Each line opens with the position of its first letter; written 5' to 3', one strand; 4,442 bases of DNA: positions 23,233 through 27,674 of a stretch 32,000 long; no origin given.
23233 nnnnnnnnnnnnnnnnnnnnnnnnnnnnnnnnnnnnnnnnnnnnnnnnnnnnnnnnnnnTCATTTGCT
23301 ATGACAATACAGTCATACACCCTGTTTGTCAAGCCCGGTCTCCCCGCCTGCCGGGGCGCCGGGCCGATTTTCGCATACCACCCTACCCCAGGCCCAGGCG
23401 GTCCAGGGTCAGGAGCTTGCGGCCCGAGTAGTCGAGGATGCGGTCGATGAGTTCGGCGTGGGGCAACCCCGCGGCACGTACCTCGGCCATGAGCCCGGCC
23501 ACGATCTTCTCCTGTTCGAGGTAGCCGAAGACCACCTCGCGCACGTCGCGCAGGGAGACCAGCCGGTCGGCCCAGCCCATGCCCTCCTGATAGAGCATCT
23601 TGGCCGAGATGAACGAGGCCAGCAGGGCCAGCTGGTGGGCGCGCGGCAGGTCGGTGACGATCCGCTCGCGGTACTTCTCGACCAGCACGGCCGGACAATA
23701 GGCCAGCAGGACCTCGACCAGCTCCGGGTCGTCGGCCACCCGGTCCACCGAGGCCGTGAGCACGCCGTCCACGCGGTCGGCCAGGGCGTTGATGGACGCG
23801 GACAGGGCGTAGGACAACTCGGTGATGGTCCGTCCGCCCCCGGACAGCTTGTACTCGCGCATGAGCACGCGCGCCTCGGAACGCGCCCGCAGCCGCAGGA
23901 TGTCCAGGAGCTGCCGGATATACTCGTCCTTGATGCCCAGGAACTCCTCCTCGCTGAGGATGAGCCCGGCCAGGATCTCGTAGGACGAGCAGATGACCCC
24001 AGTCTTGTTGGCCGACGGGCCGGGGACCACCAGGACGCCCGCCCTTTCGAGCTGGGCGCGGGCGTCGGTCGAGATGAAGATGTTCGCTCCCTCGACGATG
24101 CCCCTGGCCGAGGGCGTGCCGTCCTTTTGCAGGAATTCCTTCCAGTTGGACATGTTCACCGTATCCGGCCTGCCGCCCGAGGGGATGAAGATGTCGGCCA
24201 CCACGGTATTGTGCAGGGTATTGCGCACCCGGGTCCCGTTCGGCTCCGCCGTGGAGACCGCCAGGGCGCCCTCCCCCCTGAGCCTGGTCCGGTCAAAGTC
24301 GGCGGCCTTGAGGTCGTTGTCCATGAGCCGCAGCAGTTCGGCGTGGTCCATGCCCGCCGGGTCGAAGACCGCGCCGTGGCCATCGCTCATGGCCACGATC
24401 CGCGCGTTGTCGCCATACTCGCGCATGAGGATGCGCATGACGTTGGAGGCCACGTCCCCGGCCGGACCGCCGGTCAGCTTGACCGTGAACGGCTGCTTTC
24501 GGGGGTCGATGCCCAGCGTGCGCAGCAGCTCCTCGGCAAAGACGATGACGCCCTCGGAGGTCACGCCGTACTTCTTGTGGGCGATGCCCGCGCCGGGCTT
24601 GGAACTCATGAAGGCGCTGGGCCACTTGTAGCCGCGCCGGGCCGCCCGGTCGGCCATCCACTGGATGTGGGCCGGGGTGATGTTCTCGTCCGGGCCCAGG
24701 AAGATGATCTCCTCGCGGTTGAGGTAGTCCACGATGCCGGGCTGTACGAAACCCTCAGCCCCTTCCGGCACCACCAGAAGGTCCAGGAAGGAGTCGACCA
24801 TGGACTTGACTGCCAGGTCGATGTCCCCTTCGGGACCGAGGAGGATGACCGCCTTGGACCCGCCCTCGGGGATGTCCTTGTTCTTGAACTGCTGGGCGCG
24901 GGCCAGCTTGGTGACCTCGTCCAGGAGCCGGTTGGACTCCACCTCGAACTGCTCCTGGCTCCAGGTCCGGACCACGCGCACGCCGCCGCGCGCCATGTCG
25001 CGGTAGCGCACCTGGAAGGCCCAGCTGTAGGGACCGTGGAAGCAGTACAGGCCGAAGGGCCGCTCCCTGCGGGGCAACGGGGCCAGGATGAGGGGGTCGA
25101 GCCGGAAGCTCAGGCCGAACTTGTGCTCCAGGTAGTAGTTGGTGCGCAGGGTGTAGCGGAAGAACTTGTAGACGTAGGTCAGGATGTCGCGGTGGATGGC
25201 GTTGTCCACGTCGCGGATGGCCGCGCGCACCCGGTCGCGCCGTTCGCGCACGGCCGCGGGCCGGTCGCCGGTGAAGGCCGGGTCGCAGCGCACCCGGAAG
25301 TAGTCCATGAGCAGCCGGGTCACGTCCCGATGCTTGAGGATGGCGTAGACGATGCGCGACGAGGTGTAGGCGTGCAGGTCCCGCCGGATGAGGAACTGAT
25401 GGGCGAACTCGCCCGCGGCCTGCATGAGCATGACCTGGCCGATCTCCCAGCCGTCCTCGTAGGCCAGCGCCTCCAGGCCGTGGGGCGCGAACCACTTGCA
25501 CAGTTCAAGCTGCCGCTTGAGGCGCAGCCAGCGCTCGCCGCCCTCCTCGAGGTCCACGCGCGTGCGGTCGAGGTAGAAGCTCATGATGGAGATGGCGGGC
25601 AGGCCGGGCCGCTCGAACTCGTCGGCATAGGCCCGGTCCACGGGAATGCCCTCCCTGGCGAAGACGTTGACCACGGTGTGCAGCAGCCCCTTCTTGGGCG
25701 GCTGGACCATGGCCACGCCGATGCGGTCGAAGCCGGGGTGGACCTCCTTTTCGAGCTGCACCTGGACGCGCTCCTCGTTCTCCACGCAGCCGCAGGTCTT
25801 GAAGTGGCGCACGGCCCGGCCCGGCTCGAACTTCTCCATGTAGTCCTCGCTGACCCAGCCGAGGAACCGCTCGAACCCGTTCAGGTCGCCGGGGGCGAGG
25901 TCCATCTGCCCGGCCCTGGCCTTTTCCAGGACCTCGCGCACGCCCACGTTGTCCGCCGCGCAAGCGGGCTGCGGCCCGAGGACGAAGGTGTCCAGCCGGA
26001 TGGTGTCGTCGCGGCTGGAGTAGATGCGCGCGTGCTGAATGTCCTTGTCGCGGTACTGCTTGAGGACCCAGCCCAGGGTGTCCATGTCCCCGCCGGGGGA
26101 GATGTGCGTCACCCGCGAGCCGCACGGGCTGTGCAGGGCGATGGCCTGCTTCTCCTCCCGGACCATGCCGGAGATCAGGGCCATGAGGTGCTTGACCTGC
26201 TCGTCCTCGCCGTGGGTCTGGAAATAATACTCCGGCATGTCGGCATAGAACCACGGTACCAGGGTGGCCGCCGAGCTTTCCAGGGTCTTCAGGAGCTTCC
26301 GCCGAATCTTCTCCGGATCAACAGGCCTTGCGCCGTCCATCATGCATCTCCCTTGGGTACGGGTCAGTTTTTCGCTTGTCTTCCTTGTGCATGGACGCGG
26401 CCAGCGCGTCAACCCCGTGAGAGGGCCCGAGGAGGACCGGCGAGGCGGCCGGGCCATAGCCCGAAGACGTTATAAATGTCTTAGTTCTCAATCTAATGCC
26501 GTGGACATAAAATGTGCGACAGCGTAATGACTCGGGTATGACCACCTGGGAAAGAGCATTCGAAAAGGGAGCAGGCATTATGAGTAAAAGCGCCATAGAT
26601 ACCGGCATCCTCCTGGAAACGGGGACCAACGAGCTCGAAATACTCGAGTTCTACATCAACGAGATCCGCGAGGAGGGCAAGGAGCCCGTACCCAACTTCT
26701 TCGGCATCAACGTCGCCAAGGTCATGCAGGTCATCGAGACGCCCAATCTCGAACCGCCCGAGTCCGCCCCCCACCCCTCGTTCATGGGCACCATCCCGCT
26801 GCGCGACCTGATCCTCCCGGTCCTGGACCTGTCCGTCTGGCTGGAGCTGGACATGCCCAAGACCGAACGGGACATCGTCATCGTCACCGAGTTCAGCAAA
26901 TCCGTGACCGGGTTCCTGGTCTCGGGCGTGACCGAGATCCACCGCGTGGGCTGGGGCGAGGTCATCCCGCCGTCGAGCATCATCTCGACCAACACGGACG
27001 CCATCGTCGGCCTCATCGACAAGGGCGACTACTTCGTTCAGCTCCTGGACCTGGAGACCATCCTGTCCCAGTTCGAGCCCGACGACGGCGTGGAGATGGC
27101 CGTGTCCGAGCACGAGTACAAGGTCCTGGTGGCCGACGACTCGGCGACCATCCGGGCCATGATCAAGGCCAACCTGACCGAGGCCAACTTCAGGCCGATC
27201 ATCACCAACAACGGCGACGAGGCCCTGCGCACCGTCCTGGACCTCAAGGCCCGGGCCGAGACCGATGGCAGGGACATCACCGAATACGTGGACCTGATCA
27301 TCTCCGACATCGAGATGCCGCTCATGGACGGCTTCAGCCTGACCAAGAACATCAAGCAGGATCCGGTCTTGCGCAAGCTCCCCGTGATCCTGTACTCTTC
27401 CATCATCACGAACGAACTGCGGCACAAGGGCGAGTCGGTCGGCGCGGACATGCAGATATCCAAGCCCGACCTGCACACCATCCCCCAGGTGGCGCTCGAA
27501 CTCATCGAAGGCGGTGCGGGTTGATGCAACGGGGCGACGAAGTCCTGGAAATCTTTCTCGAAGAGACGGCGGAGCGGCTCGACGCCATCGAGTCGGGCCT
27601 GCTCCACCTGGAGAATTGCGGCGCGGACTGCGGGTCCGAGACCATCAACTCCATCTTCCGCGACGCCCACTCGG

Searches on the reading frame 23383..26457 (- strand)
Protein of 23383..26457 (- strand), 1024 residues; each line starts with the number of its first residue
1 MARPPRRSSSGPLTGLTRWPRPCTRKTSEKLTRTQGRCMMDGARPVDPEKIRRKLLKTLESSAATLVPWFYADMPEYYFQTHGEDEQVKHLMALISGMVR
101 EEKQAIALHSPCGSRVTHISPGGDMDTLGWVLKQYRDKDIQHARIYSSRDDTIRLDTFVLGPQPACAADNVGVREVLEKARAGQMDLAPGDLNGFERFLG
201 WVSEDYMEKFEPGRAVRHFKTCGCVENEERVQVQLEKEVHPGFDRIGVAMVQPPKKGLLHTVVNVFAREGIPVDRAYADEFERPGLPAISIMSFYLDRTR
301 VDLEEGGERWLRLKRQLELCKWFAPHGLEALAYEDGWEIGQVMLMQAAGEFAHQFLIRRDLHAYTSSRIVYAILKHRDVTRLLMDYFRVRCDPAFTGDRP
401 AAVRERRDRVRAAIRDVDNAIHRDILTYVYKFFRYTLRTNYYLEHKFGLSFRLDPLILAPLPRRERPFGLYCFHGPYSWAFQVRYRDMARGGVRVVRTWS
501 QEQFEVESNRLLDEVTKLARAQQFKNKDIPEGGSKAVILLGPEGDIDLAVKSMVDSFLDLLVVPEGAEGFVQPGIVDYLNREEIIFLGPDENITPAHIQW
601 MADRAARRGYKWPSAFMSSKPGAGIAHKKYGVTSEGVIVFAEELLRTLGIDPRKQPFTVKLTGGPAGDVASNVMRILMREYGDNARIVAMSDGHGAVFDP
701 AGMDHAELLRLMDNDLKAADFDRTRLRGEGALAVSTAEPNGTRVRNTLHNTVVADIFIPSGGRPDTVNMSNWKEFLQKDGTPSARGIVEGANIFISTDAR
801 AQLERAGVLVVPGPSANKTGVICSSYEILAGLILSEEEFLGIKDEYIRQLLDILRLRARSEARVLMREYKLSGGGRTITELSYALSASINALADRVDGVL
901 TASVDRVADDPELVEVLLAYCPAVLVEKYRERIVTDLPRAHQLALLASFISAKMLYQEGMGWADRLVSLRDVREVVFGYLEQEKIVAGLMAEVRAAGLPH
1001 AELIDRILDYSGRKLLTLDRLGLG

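Call 62: search_protein_families(library=pfam, proteins=[window:23383-26457:-], max_evalue=0.00001)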
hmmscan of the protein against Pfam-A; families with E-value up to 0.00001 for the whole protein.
window:23383-26457:- (1024 aa): 2 families
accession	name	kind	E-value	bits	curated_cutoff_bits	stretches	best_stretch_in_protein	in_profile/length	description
PF00208.27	ELFV_dehydrog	-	1.6e-32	113.6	23.4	1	624-839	2-195/241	Glutamate/Leucine/Phenylalanine/Valine dehydrogenase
PF05088.18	Bac_GDH_CD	-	6.3e-16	58.4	22.8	1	410-713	2-306/497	Bacterial NAD-glutamate dehydrogenase, catalytic domain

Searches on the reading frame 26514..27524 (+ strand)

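Call 62: search_protein_families(library=pfam, proteins=[window:26514-27524:+], max_evalue=0.00001)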
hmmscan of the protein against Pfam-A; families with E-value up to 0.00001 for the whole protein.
window:26514-27524:+ (336 aa): 2 families
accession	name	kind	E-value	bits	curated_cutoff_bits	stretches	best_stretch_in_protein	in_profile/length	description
PF01584.24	CheW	-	1.5e-20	73.7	23.5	1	63-186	12-136/138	CheW-like domain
PF00072.30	Response_reg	-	7.6e-15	55.5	30.2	1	204-318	1-100/111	Response regulator receiver domain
